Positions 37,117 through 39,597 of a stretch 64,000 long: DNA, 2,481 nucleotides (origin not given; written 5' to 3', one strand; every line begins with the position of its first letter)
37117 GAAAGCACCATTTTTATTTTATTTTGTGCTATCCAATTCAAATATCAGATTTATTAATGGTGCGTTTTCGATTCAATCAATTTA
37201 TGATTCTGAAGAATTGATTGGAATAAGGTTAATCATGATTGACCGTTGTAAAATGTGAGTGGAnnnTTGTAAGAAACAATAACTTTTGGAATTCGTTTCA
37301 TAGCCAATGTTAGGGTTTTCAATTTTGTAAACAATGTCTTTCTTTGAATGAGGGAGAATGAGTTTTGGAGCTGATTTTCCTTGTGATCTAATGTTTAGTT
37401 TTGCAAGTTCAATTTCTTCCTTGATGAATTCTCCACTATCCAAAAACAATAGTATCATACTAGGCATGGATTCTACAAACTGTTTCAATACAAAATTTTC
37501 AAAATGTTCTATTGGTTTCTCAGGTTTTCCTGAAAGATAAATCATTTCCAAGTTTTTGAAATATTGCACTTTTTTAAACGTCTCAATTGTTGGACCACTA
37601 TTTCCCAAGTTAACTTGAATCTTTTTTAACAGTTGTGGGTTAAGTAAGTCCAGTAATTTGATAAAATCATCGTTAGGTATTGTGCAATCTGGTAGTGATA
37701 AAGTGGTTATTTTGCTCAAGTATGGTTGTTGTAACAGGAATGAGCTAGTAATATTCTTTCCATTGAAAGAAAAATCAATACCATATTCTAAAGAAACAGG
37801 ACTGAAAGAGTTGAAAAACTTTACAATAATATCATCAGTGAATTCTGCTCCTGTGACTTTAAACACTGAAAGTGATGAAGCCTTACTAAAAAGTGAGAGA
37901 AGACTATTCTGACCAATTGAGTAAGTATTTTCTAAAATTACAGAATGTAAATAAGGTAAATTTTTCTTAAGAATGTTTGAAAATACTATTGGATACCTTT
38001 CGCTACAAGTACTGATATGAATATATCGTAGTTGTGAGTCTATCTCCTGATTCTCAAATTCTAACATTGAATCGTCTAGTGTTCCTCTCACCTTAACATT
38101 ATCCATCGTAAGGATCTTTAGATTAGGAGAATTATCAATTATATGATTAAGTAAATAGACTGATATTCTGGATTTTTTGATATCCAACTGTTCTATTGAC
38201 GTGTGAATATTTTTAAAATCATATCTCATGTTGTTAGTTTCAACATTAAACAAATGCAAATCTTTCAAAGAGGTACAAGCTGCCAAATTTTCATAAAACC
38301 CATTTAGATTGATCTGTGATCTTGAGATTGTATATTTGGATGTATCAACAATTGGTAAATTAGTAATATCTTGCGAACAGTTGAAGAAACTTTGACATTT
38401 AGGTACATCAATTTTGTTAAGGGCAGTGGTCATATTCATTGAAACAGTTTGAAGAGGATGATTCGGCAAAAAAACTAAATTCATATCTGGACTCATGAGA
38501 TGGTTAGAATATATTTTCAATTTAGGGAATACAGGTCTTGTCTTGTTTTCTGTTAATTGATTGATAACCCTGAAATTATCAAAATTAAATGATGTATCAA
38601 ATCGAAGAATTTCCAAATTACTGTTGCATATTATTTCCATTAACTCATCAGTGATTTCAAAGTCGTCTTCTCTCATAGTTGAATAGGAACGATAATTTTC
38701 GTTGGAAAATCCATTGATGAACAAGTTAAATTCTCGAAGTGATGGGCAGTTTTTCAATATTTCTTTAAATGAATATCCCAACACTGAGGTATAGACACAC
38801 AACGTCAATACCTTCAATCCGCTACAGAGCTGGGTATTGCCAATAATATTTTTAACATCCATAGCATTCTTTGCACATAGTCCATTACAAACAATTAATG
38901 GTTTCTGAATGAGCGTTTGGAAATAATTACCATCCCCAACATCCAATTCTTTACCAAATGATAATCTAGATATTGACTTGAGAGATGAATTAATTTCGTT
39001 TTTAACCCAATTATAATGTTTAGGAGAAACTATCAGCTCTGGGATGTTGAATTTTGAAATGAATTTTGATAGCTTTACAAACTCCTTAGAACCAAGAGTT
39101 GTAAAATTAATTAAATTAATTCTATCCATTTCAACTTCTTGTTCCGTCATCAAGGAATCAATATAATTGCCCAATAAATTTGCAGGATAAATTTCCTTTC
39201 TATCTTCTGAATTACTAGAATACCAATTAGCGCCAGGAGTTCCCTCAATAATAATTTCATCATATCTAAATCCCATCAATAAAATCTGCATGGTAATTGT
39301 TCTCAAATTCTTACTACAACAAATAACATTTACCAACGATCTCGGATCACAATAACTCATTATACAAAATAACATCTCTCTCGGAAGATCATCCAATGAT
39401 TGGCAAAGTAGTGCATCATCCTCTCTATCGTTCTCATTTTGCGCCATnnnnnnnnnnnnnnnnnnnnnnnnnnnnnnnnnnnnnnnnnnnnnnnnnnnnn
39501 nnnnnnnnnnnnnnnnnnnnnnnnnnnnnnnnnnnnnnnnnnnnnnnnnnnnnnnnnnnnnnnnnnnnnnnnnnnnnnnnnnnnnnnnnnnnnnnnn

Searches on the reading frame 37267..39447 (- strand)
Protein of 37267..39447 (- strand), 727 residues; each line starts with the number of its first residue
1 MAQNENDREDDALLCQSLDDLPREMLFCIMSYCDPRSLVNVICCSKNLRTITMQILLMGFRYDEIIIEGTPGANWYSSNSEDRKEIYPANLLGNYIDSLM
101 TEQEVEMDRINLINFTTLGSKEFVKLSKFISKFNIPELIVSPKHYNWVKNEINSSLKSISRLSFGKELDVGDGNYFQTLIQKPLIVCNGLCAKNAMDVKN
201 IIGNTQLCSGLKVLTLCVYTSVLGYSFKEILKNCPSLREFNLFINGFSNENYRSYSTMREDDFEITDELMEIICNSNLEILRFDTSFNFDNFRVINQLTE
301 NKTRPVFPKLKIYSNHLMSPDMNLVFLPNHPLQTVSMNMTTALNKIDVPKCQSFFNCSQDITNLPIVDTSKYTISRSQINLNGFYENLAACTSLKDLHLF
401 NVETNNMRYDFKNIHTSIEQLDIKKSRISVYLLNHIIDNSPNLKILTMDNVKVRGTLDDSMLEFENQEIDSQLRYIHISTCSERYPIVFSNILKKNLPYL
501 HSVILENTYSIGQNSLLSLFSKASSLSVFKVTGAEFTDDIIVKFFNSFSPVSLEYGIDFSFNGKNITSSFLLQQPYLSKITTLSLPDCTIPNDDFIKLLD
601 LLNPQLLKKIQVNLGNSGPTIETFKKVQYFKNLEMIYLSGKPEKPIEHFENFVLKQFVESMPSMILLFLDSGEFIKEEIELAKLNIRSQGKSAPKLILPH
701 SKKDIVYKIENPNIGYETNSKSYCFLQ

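Call 26: search_protein_families(library=pfam, proteins=[window:37267-39447:-], max_evalue=0.001)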
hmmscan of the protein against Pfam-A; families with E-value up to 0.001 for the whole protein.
window:37267-39447:- (727 aa): 3 families
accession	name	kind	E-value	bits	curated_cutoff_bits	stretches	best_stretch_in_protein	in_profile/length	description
PF00646.38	F-box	-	1.3e-06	28.5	20.5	1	18-51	1-34/43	F-box domain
PF12937.12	F-box-like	-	2.8e-05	24.3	24.3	1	18-55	1-38/47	F-box-like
PF24758.1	LRR_At5g56370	-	0.00052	20.2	27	0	387-452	32-97/227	FBD-associated F-box protein At5g56370, LRR repeats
